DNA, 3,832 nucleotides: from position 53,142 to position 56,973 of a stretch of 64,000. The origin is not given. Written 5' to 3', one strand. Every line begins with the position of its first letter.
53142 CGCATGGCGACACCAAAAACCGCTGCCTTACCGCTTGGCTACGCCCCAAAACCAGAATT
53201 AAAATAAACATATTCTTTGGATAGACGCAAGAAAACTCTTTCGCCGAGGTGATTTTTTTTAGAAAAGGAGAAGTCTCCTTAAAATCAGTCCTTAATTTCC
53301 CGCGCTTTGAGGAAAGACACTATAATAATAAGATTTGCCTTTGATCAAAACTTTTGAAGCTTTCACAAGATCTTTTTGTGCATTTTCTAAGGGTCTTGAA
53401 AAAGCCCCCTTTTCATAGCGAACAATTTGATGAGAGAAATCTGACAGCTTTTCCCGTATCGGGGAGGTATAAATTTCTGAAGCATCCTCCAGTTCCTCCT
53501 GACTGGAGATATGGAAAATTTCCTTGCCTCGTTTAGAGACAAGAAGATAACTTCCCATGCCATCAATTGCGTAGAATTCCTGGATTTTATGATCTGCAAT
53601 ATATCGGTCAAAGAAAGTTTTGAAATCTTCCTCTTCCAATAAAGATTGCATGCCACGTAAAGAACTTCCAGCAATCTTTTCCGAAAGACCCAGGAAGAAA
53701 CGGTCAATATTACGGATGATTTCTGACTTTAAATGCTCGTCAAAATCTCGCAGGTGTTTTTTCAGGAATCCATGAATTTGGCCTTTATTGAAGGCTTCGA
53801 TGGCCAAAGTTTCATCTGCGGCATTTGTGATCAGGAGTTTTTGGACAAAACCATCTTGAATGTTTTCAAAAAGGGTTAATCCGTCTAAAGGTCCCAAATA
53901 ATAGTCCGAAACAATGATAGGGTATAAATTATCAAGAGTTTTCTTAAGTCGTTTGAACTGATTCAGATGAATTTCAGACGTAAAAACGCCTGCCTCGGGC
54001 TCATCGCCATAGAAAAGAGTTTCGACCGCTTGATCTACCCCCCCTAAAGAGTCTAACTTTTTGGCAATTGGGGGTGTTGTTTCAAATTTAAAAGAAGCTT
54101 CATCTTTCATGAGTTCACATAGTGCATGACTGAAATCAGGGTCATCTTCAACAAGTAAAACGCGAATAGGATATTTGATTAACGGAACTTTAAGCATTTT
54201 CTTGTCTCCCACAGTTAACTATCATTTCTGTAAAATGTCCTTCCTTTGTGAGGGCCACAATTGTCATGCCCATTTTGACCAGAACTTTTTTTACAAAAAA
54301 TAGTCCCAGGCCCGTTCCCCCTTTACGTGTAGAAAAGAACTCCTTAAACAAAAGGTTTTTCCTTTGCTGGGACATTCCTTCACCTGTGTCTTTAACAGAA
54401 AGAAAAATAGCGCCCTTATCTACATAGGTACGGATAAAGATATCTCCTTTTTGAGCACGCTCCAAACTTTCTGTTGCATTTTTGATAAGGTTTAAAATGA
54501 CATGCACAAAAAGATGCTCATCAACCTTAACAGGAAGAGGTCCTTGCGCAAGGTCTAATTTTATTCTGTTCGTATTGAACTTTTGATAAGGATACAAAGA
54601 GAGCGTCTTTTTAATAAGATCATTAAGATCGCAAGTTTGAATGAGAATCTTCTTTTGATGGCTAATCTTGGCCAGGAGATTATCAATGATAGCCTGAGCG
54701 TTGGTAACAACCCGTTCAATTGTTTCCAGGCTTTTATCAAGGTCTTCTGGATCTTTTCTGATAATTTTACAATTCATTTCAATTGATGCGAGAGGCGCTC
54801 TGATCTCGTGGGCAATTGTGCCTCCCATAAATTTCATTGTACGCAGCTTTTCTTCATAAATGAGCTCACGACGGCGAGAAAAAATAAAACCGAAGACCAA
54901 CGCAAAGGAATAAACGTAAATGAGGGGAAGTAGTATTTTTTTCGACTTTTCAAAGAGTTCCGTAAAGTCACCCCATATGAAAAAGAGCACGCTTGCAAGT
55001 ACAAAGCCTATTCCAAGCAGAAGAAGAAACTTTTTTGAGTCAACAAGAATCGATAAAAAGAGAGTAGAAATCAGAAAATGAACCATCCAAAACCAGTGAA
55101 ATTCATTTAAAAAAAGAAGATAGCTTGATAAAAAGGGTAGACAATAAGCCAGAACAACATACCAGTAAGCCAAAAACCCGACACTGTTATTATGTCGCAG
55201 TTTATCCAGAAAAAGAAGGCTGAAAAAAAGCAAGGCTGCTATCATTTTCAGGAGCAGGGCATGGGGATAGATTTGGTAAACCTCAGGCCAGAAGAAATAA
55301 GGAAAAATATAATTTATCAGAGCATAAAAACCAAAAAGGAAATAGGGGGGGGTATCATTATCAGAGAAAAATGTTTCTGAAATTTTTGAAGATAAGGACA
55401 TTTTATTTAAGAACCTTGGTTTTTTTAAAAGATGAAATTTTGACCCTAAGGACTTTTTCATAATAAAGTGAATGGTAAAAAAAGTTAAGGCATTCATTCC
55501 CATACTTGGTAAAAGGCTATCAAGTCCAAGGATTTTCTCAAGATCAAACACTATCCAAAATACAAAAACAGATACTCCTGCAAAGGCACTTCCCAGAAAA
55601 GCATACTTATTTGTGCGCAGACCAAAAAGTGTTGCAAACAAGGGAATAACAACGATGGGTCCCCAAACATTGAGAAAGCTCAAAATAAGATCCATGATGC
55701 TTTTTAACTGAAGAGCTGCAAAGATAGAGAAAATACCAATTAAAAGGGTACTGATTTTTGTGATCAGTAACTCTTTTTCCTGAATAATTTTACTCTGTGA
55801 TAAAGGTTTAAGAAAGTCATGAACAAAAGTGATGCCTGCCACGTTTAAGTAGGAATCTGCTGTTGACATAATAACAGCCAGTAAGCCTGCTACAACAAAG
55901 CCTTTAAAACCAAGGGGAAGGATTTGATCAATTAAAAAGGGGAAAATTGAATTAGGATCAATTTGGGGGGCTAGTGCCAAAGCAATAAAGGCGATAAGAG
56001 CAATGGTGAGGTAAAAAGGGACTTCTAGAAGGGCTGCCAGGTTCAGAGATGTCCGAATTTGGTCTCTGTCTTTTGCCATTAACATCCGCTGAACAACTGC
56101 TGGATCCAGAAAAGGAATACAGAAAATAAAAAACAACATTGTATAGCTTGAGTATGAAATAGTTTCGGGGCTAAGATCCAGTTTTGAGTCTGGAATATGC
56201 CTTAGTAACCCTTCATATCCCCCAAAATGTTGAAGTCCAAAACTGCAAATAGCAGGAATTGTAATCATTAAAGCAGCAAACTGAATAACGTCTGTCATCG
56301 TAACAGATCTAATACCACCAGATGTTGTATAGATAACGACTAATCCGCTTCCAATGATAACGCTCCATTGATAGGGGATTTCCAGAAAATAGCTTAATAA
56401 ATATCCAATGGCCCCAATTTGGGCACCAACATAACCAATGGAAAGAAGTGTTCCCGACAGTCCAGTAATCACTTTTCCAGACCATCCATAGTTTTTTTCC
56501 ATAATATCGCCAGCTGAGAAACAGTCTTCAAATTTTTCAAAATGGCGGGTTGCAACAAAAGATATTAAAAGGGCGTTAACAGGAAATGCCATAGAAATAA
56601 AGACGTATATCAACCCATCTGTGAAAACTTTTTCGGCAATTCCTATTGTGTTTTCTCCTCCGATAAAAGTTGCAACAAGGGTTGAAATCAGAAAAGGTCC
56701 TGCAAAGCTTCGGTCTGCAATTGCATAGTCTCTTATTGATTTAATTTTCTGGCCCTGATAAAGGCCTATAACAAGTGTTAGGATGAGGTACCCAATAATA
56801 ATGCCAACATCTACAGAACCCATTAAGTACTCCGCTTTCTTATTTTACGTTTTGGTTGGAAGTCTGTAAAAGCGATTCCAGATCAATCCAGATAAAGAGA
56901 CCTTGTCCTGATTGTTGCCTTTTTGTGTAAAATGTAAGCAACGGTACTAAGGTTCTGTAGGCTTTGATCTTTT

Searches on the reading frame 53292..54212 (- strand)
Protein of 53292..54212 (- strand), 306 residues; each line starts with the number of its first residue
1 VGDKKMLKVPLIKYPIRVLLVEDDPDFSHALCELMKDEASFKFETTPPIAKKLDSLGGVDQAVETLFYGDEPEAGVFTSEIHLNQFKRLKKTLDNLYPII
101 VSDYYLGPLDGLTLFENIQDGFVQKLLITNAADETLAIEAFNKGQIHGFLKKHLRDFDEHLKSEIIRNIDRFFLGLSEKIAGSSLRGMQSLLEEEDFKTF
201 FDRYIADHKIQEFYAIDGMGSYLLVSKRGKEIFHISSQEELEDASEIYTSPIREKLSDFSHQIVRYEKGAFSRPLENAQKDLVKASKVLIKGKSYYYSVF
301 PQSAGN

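Call 6: search_protein_families(library=pfam, proteins=[window:53292-54212:-], max_evalue=0.1)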
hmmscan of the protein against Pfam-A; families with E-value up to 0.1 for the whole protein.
window:53292-54212:- (306 aa): 1 family
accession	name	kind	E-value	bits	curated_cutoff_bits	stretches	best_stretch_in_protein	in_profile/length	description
PF00072.30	Response_reg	-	1.7e-05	25.4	30.2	1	97-154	43-101/111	Response regulator receiver domain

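Call 8: search_protein_families(library=padloc, proteins=[window:53292-54212:-], max_evalue=0.1)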
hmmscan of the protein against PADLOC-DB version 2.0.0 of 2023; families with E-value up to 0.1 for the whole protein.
window:53292-54212:- (306 aa): 0 families

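Call 26: find_homologous_proteins(query=window:53292-54212:-)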
Query window:53292-54212:- (306 aa): 4 proteins with E <= 0.001 among 1201 candidates.
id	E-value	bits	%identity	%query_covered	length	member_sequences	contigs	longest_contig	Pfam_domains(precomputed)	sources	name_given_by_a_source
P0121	2.2e-194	662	100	98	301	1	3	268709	PF00072.31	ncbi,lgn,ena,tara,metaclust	tara:strand:- start:129 stop:1034 length:906 start_codon:yes stop_codon:yes gene_type:complete|metac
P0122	7.7e-125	434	65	96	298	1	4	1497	PF00072.31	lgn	-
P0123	5.9e-121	421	65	96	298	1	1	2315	PF00072.31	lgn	-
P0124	1.3e-118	414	65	96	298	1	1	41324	PF00072.31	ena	-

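Call 27: find_encoding_contigs(protein=P0124, flank=10000, max_places=3)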
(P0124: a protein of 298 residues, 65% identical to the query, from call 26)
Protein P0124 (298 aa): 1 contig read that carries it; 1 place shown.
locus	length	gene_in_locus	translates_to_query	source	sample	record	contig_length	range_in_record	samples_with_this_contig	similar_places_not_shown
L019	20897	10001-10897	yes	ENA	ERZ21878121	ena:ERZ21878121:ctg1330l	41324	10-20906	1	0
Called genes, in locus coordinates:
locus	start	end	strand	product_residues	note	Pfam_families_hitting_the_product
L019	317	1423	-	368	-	PF00365:PFK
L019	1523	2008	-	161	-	PF17676:Peptidase_S66C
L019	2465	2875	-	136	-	PF02823:ATP-synt_DE_N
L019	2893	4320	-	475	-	PF02874:ATP-synt_ab_N, PF00006:ATP-synt_ab, PF22919:ATP-synt_VA_C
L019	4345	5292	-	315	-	PF00231:ATP-synt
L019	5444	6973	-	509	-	PF02874:ATP-synt_ab_N, PF00006:ATP-synt_ab, PF00306:ATP-synt_ab_C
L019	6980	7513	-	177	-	PF00213:OSCP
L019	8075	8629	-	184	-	-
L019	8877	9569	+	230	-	PF01381:HTH_3 (weak)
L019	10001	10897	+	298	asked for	PF00072:Response_reg (faint)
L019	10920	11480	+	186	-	PF00484:Pro_CA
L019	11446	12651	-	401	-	PF02684:LpxB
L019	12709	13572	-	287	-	PF17930:LpxI_N, PF06230:LpxI_C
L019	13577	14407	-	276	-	PF25084:LbH_EIF2B (faint), PF25087:GMPPB_C (faint), PF00132:Hexapep, PF13720:Acetyltransf_11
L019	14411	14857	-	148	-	PF22817:ApeP-like, PF07977:FabA, PF22818:ApeI-like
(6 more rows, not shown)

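Call 28: find_encoding_contigs(protein=P0123, flank=10000, max_places=3)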
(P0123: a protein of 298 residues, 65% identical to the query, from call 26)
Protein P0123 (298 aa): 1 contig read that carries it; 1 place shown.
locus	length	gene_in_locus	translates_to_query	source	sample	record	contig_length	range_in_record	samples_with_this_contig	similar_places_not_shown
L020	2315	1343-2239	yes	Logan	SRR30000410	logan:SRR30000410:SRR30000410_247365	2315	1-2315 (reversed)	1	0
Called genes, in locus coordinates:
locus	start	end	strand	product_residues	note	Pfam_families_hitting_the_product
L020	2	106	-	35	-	?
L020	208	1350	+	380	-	PF00512:HisKA, PF02518:HATPase_c, PF14501:HATPase_c_5 (weak)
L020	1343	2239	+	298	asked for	PF00072:Response_reg (faint)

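Call 33: search_protein_families(library=ncbifam, proteins=[window:53292-54212:-], max_evalue=0.1)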
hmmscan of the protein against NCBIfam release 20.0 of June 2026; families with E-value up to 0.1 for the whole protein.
window:53292-54212:- (306 aa): 3 families
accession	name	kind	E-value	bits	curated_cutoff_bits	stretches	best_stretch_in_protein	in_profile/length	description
NF053512.1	nitric_RR_NosR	exception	2.1e-05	23.7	400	1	99-153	45-101/422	response regulator c-di-GMP phosphodiesterase, NosR family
NF047793.1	ResRegPgtA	equivalog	0.00038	19.4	650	1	96-154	49-108/414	two-component system response regulator PgtA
NF006900.1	PRK09390.1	equivalog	0.014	14.9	255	1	89-156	41-109/203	response regulator FixJ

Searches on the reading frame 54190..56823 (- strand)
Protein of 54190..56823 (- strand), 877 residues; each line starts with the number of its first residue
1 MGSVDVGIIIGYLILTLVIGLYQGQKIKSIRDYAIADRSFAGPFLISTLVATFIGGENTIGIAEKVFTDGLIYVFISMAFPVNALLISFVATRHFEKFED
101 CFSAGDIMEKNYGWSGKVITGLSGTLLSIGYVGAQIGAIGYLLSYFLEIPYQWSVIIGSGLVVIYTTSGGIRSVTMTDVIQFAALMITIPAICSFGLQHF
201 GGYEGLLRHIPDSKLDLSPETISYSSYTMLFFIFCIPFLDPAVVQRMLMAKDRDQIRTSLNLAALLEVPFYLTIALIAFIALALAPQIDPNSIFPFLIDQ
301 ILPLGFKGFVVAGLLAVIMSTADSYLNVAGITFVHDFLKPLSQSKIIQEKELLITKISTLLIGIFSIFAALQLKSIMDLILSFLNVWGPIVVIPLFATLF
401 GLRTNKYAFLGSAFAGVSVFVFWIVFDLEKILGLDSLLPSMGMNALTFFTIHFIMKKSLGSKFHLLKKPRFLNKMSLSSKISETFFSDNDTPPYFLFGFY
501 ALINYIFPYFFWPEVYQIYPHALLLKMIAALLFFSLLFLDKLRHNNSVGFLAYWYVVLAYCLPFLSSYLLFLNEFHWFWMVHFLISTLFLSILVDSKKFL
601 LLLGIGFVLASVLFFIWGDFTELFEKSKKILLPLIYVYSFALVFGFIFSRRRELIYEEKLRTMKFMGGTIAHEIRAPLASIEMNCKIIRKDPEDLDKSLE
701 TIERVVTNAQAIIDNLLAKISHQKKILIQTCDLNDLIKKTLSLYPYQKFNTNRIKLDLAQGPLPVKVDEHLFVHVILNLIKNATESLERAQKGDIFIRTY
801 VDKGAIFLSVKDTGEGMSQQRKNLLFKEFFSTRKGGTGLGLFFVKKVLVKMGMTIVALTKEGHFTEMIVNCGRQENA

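Call 6: search_protein_families(library=pfam, proteins=[window:54190-56823:-], max_evalue=0.1)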
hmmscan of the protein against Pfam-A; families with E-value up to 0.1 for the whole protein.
window:54190-56823:- (877 aa): 5 families
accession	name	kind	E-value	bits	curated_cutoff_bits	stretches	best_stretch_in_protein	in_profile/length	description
PF00474.23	SSF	-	1.7e-30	106.7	22.8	1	33-410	1-401/406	Sodium:solute symporter family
PF02518.31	HATPase_c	-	1.9e-15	57.7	26.4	1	768-868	2-104/111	Histidine kinase-, DNA gyrase B-, and HSP90-like ATPase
PF00512.31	HisKA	-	5.6e-09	36.4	26.9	1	669-718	8-61/66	His Kinase A (phospho-acceptor) domain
PF14501.12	HATPase_c_5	-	1.5e-05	25.3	22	1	772-868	6-99/102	GHKL domain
PF13581.12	HATPase_c_2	-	0.036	14.5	27.4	1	788-847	48-108/127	Histidine kinase-like ATPase domain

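Call 14: find_related_loci(query=window:54190-56823:-, collection=genome_contigs, flank=10000)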
Query window:54190-56823:- (877 aa) in genome_contigs; peptide patterns used: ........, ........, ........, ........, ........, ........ (x = any residue, [..] = any of these).
163 stretches matched a pattern; 5 encode a relative of the query (tblastn E <= 1e-3); 5 distinct loci.
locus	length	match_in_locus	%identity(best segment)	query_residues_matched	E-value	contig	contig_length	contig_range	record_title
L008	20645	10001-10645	27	657-862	1e-9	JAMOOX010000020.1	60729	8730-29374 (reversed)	MAG: Campylobacteraceae bacterium isolate 4559-240_maxbin2_scaf2bin.145 4559-240_scaffold_145_c1, whole genome shotgun s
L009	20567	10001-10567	25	672-861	5e-9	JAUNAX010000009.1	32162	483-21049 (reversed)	MAG: Eubacteriales bacterium isolate S1M_St_19 NODE_280_length_32162_cov_46.575139, whole genome shotgun sequence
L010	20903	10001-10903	23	575-871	1e-8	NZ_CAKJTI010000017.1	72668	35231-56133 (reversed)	Bacillus rhizoplanae strain CIP 111899, whole genome shotgun sequence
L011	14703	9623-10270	25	662-869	5e-8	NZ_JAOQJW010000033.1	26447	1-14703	Dorea amylophila strain H5_25 .14207_7_37.33, whole genome shotgun sequence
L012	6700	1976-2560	26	667-855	1e-6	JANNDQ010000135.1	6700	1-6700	MAG: Chamaesiphon sp. OTE_75_metabat_567 OTE_75_k141_4149984, whole genome shotgun sequence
